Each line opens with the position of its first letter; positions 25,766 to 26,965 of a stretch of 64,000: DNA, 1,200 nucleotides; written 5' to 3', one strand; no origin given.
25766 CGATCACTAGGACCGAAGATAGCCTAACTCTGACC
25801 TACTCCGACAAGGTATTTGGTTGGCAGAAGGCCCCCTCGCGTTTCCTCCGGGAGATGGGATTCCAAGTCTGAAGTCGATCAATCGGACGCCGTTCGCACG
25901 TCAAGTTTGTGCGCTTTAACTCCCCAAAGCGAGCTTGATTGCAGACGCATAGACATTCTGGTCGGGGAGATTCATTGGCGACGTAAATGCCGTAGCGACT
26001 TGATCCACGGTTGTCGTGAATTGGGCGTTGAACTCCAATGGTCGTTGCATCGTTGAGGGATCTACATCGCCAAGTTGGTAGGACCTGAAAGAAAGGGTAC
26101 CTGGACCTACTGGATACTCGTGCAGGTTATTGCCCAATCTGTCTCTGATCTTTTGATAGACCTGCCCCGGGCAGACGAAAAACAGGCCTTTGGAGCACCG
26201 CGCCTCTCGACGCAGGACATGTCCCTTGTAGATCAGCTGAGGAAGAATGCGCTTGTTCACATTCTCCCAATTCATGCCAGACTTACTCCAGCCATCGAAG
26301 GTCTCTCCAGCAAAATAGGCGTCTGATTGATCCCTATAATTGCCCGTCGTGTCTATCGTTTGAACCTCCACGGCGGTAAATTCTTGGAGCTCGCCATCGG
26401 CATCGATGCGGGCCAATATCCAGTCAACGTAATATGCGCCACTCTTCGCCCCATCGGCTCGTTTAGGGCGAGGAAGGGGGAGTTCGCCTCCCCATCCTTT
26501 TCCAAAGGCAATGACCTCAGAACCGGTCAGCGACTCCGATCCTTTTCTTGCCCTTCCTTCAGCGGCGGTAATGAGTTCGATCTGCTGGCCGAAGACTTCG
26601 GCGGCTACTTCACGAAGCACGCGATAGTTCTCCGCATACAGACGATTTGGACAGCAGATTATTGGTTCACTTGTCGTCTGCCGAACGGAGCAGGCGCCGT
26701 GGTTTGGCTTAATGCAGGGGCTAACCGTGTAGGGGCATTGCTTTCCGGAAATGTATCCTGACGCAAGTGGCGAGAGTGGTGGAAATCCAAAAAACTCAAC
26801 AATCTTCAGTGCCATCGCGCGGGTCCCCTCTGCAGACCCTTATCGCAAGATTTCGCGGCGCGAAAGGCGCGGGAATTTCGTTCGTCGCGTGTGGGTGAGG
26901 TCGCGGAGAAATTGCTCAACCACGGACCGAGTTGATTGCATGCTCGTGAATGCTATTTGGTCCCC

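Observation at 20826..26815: Gabija-type pair (OLD ATPase/Toprim plus UvrD helicase) nested between the M and R genes of a type II R-M system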

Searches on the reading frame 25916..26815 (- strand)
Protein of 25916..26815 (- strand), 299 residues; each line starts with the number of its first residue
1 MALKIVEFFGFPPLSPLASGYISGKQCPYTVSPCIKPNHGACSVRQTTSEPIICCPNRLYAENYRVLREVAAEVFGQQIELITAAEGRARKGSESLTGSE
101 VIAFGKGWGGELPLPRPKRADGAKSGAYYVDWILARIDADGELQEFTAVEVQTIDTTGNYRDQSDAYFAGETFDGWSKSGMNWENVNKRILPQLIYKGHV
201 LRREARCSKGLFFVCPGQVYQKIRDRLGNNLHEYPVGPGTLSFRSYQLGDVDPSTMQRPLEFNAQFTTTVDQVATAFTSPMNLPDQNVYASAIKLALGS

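Call 3: search_protein_families(library=pfam, proteins=[window:25916-26815:-], max_evalue=0.01)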
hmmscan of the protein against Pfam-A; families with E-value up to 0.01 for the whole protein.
window:25916-26815:- (299 aa): 1 family
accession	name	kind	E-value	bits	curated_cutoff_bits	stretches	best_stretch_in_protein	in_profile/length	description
PF12183.14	NotI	-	1.9e-07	31.1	22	1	118-204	101-190/238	Restriction endonuclease NotI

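Call 4: search_protein_families(library=padloc, proteins=[window:25916-26815:-], max_evalue=0.01)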
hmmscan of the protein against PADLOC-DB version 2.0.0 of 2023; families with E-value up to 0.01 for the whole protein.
window:25916-26815:- (299 aa): 1 family
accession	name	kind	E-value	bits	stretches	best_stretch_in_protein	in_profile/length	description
PDLC03465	REase_II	-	7.7e-42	141.7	1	5-298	7-299/301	Type II restriction enzyme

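Call 6: find_homologous_proteins(query=window:25916-26815:-)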
Query window:25916-26815:- (299 aa): 2778 proteins with E <= 0.001 among 3663 candidates; the best 120 are listed.
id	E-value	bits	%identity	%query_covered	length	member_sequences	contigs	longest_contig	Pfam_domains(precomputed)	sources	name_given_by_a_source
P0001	5.0e-199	678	98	100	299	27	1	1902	PF12183.14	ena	-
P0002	6.5e-155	533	76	99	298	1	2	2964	PF12183.14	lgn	-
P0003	3.1e-153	527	76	100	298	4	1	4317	PF12183.14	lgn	-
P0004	9.0e-153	526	75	99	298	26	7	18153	PF12183.14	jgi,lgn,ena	jgi:hypothetical protein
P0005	2.0e-151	521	75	100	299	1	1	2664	PF12183.14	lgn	-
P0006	4.9e-151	520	74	100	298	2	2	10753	PF12183.14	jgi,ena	-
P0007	5.2e-151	520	75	99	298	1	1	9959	PF12183.14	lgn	-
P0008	5.0e-150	517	74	100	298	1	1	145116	PF12183.14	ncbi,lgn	-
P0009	6.5e-149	513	75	99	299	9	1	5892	PF12183.14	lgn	-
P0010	8.2e-148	510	73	100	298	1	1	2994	PF12183.14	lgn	-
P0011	9.2e-147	506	72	99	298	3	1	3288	PF12183.14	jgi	jgi:Restriction endonuclease NotI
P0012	4.2e-140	484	70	99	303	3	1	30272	PF12183.14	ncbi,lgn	ncbi:MAG: hypothetical protein ABI898_05130 [Sphingomonadales bacterium]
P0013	6.1e-139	480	69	97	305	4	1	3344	PF12183.14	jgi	-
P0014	3.2e-138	478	69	97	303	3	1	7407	PF12183.14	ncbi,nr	ncbi:hypothetical protein DBR17_11535 [Sphingomonas sp. HMWF008]|nr:hypothetical protein DBR17_11535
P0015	4.1e-138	478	69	97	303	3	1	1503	PF12183.14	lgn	-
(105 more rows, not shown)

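Call 7: search_solved_structures(query=window:25916-26815:-, max_evalue=1, show_alignments=2)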
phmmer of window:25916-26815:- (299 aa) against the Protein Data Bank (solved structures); distinct sequences matched with E-value up to 1: 0.

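Call 9: find_related_loci(query=A1, collection=genome_contigs, flank=10000)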
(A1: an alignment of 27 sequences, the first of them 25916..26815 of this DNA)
Query A1 (299 aa) in genome_contigs; peptide patterns used: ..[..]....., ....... (x = any residue, [..] = any of these).
277 stretches matched a pattern; 208 encode a relative of the query (tblastn E <= 1e-3); the best 80 are kept; 80 distinct loci.
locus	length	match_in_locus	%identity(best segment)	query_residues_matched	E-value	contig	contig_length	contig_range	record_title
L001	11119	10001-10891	75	1-297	7e-158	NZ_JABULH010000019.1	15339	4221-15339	Sphingomonas hominis strain HHU CXW Contig019_15339, whole genome shotgun sequence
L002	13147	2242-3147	69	1-297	1e-144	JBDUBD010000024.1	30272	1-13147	MAG: Sphingomonadales bacterium isolate cluster4_bin.206 NODE_2034_length_30272_cov_7.341265, whole genome shotgun seque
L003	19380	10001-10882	68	1-289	7e-138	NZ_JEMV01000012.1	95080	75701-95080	Sphingobium sp. Ant17 Contig_343, whole genome shotgun sequence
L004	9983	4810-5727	60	1-298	4e-125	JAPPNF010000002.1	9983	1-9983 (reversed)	MAG: Deltaproteobacteria bacterium isolate RHO3_bin_65 NODE_8275_length_9983_cov_194.196414, whole genome shotgun sequen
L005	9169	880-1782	60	1-293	2e-124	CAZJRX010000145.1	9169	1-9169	MAG TPA_asm: uncultured Pseudomonadales bacterium isolate SRP109090_co1_45 genome assembly, contig: NODE_11557_length_91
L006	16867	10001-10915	58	1-297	1e-121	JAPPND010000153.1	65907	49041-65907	MAG: Gammaproteobacteria bacterium isolate RHO3_bin_63 NODE_998_length_65907_cov_27.382054, whole genome shotgun sequenc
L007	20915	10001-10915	59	1-297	2e-121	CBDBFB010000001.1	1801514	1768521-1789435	MAG: uncultured Candidatus Binatia bacterium isolate 1f458a18-970d-4e2d-a946-a0f588cd1ee1 genome assembly, contig: conti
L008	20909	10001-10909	58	1-298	2e-120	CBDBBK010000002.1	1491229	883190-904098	MAG: Vicinamibacterales bacterium isolate d813070e-d522-4825-9428-f92955092b71 genome assembly, contig: contig_2, whole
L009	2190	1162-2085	59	1-298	4e-127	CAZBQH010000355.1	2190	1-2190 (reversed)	MAG TPA_asm: uncultured Nitrospiraceae bacterium isolate SRP067234_co1_57 genome assembly, contig: k99_980628, whole gen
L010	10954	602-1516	60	1-298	4e-120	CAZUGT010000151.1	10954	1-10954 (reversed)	MAG TPA_asm: uncultured Rhodospirillaceae bacterium isolate SRP338948_co1_27 genome assembly, contig: k141_286669, whole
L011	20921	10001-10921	59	1-297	9e-120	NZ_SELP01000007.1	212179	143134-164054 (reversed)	Loktanella sp. IMCC34160 NODE_7_length_212179_cov_163.916181, whole genome shotgun sequence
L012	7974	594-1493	59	6-297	6e-118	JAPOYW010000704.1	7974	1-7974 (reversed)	MAG: Gammaproteobacteria bacterium isolate COS4_bin_45 NODE_6237_length_7974_cov_6.25357, whole genome shotgun sequence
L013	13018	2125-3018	58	8-297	1e-117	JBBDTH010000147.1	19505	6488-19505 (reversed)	MAG: Rhodospirillales bacterium isolate LejiaC_61_12 Lejia_C_6510_length_19505_cov_6, whole genome shotgun sequence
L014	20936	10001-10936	55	1-297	6e-112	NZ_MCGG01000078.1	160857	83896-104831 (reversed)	Magnetovibrio blakemorei strain MV-1 Q8, whole genome shotgun sequence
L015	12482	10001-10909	57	1-297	3e-111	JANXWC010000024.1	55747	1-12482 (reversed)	MAG: Hyphomicrobiaceae bacterium isolate GL140_1_metabat_314 GL140_1_k141_168883, whole genome shotgun sequence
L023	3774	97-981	50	1-297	1e-93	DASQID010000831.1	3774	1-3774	MAG TPA_asm: Acidobacteriota bacterium isolate SMAG_U11850 k141_668787, whole genome shotgun sequence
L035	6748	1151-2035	50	1-297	2e-91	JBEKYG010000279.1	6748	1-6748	MAG: Acidobacteriota bacterium isolate SPRUCE 66 SPRUCE_66_279, whole genome shotgun sequence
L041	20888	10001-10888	50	1-299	1e-90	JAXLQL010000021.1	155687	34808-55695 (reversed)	MAG: Bryobacteraceae bacterium isolate STL-ACI2 C1.117.fa-21, whole genome shotgun sequence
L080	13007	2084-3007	58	1-298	3e-118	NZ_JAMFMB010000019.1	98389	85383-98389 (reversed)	Ruegeria spongiae strain 2012CJ41-6 19, whole genome shotgun sequence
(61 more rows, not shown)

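Call 12: find_encoding_contigs(protein=P0008, flank=10000, max_places=4)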
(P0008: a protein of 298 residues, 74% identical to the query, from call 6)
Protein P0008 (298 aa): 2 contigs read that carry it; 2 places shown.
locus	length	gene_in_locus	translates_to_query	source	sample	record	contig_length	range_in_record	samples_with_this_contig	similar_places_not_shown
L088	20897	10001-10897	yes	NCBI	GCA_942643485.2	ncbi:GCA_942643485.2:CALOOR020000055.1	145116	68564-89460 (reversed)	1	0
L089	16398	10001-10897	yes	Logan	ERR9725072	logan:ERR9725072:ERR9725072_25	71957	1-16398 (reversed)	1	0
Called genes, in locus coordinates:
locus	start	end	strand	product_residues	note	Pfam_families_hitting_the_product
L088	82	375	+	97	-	-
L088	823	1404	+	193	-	-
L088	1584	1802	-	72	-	-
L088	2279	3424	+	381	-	PF13356:Arm-DNA-bind_3, PF00589:Phage_integrase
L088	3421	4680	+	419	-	PF00589:Phage_integrase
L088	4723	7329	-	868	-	PF04326:SLFN_AlbA_2 (weak), PF13191:AAA_16 (weak), PF24883:NPHP3_N (faint)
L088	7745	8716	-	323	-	-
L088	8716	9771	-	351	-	-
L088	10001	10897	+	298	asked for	PF12183:NotI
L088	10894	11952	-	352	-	PF00145:DNA_methylase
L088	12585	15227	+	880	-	PF13304:AAA_21 (faint), PF02463:SMC_N (weak), PF13166:AAA_13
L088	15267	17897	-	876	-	PF02463:SMC_N (faint), PF13175:AAA_15 (faint), PF13476:AAA_23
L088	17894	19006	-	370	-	PF00149:Metallophos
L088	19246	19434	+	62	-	-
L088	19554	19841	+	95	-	-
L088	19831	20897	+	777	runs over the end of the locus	PF01935:DUF87 (weak), PF10412:TrwB_AAD_bind, PF02534:T4SS-DNA_transf, PF12696:TraG-D_C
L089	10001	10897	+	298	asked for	PF12183:NotI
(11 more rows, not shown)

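Call 13: find_encoding_contigs(protein=P0004, flank=10000, max_places=6)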
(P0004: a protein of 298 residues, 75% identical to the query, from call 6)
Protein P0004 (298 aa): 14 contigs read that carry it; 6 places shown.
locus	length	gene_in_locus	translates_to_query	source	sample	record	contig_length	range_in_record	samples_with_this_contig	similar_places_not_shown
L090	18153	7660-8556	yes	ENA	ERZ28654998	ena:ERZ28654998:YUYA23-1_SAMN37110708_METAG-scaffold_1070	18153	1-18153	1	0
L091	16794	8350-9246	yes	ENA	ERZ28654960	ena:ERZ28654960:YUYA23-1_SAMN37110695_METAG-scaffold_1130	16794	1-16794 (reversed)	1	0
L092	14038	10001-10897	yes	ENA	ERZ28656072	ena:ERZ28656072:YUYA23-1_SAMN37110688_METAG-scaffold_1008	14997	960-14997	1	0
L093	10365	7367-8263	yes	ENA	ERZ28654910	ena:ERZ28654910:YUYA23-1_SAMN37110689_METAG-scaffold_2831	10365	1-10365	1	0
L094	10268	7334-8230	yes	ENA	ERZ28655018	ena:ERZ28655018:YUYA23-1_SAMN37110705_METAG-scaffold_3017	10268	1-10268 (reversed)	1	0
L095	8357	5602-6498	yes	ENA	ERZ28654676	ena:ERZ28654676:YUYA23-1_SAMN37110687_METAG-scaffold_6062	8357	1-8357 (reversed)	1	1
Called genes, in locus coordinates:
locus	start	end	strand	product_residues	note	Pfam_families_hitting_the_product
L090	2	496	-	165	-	?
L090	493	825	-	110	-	-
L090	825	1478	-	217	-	PF01656:CbiA, PF07015:VirC1 (weak), PF09140:MipZ (faint), PF10609:ParA (faint), PF13614:AAA_31 (faint)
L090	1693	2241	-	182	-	PF00239:Resolvase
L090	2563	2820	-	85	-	PF04221:RelB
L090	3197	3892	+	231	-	-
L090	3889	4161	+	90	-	PF15738:YafQ_toxin, PF05016:ParE_toxin (weak)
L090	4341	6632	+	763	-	PF13166:AAA_13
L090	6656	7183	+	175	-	PF01936:NYN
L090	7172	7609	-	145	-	PF03852:Vsr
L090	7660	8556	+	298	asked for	PF12183:NotI (faint)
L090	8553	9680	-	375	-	PF00145:DNA_methylase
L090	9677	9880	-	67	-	-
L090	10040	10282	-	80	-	-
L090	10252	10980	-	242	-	PF19613:DUF6118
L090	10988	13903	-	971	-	PF03389:MobA_MobL, PF13245:AAA_19, PF13604:AAA_30, PF01443:Viral_helicase1 (faint), PF22232:TraI_hel_assoc_N (weak)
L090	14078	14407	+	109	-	PF06412:TraD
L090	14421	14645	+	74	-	PF06412:TraD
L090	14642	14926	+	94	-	-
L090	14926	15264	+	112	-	PF28119:TnpC_reg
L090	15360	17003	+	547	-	PF02534:T4SS-DNA_transf, PF10412:TrwB_AAD_bind, PF12696:TraG-D_C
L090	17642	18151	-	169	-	?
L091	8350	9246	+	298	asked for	PF12183:NotI (faint)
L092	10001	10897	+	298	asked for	PF12183:NotI (faint)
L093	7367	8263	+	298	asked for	PF12183:NotI (faint)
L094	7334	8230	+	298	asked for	PF12183:NotI (faint)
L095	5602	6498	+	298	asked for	PF12183:NotI (faint)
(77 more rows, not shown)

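Call 27: find_encoding_contigs(protein=window:25916-26815:-, flank=6000, max_places=10)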
Protein window:25916-26815:- (299 aa): 8 contigs read that carry it; 3 places shown.
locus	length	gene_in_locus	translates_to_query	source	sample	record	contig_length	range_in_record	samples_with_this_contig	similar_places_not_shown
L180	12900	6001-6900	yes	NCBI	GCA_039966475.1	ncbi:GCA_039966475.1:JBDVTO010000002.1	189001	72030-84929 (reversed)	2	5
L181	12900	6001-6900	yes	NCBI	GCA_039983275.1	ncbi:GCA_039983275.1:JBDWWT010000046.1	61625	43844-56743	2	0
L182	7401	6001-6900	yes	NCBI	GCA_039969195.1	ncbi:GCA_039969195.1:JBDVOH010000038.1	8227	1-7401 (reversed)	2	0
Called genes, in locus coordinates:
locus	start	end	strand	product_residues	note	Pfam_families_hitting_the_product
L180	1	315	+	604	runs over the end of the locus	PF07732:Cu-oxidase_3, PF00394:Cu-oxidase, PF07731:Cu-oxidase_2, PF07732:Cu-oxidase_3 (weak)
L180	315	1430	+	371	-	PF05275:CopB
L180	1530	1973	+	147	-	PF13474:SnoaL_3, PF14534:DUF4440 (weak)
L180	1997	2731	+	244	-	PF03929:PepSY_TM, PF03413:PepSY (faint)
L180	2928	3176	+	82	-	PF13744:HTH_37 (weak), PF13560:HTH_31, PF12844:HTH_19 (weak), PF01381:HTH_3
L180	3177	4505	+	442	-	PF13657:Couple_hipA, PF07804:HipA_C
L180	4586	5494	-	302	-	PF00892:EamA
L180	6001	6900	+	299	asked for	PF12183:NotI (weak)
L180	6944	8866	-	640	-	PF00580:UvrD-helicase, PF13245:AAA_19, PF13604:AAA_30 (faint), PF01443:Viral_helicase1 (faint), PF13361:UvrD_C, PF13538:UvrD_C_2 (faint)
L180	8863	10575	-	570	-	PF02463:SMC_N (weak), PF11398:DUF2813, PF13175:AAA_15, PF13476:AAA_23, PF13304:AAA_21, PF13175:AAA_15, PF20469:OLD-like_TOPRIM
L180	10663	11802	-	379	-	PF00145:DNA_methylase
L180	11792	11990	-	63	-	PF01402:RHH_1 (weak)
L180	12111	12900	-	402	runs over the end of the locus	PF13356:Arm-DNA-bind_3, PF00589:Phage_integrase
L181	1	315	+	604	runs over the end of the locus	PF07732:Cu-oxidase_3, PF00394:Cu-oxidase, PF07731:Cu-oxidase_2, PF07732:Cu-oxidase_3 (weak)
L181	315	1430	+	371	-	PF05275:CopB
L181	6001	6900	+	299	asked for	PF12183:NotI (weak)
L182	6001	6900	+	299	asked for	PF12183:NotI (weak)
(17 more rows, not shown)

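Call 28: find_encoding_contigs(protein=P0001, flank=6000, max_places=5)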
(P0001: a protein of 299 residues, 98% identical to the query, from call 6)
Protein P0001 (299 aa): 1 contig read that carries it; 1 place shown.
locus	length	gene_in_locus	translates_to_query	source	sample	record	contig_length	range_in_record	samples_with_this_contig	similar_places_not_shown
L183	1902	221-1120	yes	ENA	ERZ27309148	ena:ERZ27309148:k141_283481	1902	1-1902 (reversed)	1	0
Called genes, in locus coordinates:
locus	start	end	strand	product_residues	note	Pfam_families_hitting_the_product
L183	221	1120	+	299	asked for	PF12183:NotI (weak)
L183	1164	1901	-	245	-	?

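Call 29: list_cluster_members(proteins=[window:25916-26815:-, window:21014-22153:+, window:22241-23953:+, window:23950-25872:+, window:20826-21017:+, window:19497-20705:+])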
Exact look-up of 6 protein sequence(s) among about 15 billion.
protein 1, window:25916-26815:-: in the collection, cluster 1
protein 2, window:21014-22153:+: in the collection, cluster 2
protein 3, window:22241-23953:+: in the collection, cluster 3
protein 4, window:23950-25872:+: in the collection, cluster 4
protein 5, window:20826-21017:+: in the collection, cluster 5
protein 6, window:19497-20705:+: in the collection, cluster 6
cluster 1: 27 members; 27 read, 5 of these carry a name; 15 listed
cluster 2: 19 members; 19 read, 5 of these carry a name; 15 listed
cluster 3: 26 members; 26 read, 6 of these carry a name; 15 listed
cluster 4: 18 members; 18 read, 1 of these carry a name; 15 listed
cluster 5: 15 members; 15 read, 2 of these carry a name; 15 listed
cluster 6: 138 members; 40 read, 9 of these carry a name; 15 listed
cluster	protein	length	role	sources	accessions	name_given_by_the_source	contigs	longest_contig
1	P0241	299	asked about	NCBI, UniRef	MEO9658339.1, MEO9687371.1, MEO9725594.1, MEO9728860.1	MAG: NotI family restriction endonuclease [Qipengyuania citrea] | NotI family restriction endonuclease n=1 Tax=Alphaproteobacteria TaxID=28211 ...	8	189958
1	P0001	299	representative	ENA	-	-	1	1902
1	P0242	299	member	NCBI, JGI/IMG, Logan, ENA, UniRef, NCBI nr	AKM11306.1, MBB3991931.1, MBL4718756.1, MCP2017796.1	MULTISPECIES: NotI family restriction endonuclease [Erythrobacteraceae] | hypothetical protein | Uncharacterized protein n=1 Tax=Croceicoccus naphthovorans TaxID=1348774 ...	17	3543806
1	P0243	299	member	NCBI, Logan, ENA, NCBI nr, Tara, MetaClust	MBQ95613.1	MAG: hypothetical protein CL510_07280 [Actinobacteria bacterium] | hypothetical protein [Actinomycetota bacterium] | strand:+ start:487 stop:1386 length:900 start_codon:yes stop_codon:yes gene_type:complete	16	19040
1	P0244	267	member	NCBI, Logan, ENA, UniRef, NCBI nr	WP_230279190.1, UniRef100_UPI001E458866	NotI family restriction endonuclease [Croceicoccus sp. Ery15] | NotI family restriction endonuclease n=1 Tax=Croceicoccus sp. Ery15 TaxID=1703338 ...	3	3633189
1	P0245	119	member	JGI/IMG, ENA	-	hypothetical protein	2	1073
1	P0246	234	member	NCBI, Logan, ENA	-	-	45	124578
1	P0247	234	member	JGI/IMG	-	-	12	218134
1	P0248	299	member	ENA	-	-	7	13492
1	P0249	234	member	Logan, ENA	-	-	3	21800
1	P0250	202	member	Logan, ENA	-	-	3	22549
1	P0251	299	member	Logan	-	-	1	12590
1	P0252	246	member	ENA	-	-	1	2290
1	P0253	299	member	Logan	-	-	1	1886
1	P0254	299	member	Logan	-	-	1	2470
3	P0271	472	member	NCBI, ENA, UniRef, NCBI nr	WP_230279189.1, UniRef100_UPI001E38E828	ATP-dependent endonuclease [Croceicoccus sp. Ery15] | ATP-dependent nuclease n=1 Tax=Croceicoccus sp. Ery15 TaxID=1703338 RepID=UPI001E38E828 | DUF2813 domain-containing protein [Croceicoccus sp. Ery15]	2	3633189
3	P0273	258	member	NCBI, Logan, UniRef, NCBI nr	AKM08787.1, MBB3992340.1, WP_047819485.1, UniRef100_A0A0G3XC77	DUF2813 domain-containing protein [Croceicoccus naphthovorans] | Uncharacterized protein n=1 Tax=Croceicoccus naphthovorans TaxID=1348774 ...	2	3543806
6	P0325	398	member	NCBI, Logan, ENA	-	-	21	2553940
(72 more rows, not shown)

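Call 32: find_encoding_contigs(protein=P0273, flank=10000, max_places=3)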
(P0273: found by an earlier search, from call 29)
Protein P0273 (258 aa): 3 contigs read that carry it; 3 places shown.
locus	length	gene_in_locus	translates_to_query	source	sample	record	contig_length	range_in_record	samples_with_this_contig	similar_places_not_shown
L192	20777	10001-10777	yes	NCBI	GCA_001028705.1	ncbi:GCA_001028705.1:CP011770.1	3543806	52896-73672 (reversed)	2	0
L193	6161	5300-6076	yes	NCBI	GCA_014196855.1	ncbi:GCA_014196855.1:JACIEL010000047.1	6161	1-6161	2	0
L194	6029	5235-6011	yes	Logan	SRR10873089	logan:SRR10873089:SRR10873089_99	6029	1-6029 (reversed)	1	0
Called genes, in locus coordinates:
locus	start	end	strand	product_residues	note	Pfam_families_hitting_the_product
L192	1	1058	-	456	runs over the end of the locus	PF13701:DDE_Tnp_1_4, PF13808:DDE_Tnp_1_assoc (faint), PF01609:DDE_Tnp_1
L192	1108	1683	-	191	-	PF07238:PilZ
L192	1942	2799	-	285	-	PF00563:EAL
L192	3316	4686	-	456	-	PF13701:DDE_Tnp_1_4, PF13808:DDE_Tnp_1_assoc (faint), PF01609:DDE_Tnp_1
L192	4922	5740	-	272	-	PF20334:DUF6629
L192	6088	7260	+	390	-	PF13356:Arm-DNA-bind_3, PF14659:Phage_int_SAM_3 (weak), PF00589:Phage_integrase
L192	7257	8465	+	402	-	PF13356:Arm-DNA-bind_3, PF00589:Phage_integrase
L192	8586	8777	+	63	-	PF01402:RHH_1 (weak)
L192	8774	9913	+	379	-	PF00145:DNA_methylase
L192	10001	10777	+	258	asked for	PF02463:SMC_N, PF11398:DUF2813, PF13175:AAA_15, PF13476:AAA_23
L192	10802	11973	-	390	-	PF01527:HTH_Tnp_1, PF13384:HTH_23 (weak), PF13276:HTH_21, PF00665:rve, PF13683:rve_3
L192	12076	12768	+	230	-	PF05050:Methyltransf_21 (faint)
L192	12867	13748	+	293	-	PF00483:NTP_transferase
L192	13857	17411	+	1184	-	PF05231:MASE1, PF00989:PAS, PF08448:PAS_4, PF00989:PAS, PF08448:PAS_4, PF13426:PAS_9, PF08447:PAS_3, PF08448:PAS_4, +5 more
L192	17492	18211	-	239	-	PF01551:Peptidase_M23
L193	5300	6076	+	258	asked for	PF02463:SMC_N, PF11398:DUF2813, PF13175:AAA_15, PF13476:AAA_23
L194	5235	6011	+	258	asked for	PF02463:SMC_N, PF11398:DUF2813, PF13175:AAA_15, PF13476:AAA_23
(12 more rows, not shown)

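Call 48: search_protein_families(library=pfam, proteins=[L011:10951-11898:+, L080:3017-3565:-, L041:10913-11356:+, L035:2041-2508:+], max_evalue=0.01)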
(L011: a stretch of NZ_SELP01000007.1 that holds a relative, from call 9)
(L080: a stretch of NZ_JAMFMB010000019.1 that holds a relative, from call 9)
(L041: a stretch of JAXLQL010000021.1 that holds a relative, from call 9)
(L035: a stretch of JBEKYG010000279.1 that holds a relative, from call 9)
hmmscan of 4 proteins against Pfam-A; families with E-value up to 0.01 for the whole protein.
L011:10951-11898:+ (315 aa): 1 family
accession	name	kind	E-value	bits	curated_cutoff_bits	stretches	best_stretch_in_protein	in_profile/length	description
PF04471.18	Mrr_cat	-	1.7e-05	25.3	21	1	22-100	7-77/115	Restriction endonuclease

L080:3017-3565:- (182 aa): 0 families

L041:10913-11356:+ (147 aa): 2 families
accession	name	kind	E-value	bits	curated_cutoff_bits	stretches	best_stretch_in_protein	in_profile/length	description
PF03852.21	Vsr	-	1.3e-29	102.2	27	1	1-72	1-72/74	DNA mismatch endonuclease Vsr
PF18741.7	MTES_1575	-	0.0006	20.3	38.2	1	91-133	54-96/96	REase_MTES_1575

L035:2041-2508:+ (155 aa): 1 family
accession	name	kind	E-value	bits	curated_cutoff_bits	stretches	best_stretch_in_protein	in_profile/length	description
PF03852.21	Vsr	-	6.8e-20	71.1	27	1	13-80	2-69/74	DNA mismatch endonuclease Vsr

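Call 49: search_protein_families(library=padloc, proteins=[L011:10951-11898:+, L080:3017-3565:-], max_evalue=0.01)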
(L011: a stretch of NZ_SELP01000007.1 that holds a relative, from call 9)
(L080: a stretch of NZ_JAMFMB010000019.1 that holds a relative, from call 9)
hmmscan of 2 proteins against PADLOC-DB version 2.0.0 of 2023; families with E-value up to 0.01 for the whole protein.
L011:10951-11898:+ (315 aa): 0 families

L080:3017-3565:- (182 aa): 0 families
